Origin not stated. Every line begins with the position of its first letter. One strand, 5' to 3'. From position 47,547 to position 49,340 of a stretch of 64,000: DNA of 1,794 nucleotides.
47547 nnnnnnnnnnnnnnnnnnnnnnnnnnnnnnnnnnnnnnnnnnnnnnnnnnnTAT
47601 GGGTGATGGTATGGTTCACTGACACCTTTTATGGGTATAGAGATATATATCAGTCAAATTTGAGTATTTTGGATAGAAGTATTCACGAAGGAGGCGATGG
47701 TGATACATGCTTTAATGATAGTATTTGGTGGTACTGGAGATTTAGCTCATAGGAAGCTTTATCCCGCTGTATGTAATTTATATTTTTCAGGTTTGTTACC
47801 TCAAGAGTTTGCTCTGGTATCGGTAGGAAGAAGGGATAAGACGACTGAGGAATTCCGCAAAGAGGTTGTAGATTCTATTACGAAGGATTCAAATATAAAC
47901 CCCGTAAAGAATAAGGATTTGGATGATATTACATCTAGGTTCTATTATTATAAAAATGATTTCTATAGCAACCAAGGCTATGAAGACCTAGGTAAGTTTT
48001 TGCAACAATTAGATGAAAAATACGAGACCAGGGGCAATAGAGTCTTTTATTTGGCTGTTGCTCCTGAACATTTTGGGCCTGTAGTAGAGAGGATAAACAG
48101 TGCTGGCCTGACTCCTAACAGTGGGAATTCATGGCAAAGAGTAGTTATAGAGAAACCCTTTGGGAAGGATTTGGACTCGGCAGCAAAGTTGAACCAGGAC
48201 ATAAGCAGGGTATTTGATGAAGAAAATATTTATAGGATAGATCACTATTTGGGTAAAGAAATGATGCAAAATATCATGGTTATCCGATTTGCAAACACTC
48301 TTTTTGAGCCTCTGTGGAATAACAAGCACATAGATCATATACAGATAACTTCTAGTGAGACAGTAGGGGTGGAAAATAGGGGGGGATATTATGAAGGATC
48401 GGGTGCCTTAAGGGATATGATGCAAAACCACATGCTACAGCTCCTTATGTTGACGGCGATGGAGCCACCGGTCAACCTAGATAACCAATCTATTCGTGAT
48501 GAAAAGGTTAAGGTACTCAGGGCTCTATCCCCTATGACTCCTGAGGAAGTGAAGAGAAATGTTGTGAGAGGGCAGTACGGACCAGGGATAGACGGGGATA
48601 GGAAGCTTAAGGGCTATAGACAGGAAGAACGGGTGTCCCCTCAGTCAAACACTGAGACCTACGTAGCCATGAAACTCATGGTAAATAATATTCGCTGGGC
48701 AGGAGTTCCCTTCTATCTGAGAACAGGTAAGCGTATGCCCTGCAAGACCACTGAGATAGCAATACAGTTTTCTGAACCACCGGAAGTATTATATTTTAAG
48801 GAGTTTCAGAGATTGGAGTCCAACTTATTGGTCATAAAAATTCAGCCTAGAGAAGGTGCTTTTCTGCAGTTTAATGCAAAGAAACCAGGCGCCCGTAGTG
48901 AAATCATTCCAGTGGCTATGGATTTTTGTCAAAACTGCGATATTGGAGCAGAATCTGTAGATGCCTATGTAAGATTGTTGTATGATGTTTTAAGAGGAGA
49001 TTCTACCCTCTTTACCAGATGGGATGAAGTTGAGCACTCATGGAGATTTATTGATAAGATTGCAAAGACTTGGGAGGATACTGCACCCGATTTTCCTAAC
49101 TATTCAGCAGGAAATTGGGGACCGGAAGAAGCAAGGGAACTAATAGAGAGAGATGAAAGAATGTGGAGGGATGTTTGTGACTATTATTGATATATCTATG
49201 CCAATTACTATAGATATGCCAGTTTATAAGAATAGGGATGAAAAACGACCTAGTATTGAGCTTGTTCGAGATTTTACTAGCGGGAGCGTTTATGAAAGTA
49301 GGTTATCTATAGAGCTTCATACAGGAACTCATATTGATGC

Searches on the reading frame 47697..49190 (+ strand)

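Call 63: search_protein_families(library=ncbifam, proteins=[window:47697-49190:+], max_evalue=1e-10)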
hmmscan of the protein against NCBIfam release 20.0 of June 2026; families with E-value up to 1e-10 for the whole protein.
window:47697-49190:+ (497 aa): 3 families
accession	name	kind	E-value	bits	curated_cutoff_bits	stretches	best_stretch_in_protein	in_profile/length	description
TIGR00871.1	zwf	equivalog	8.5e-190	631.6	400.6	1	6-492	4-485/486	glucose-6-phosphate dehydrogenase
NF009492.0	PRK12853.1-3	equivalog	3.7e-120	402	428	1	6-485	11-466/472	glucose-6-phosphate dehydrogenase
NF004331.0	PRK05722.2-1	equivalog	4.8e-67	227.1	622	1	7-360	6-326/425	glucose-6-phosphate dehydrogenase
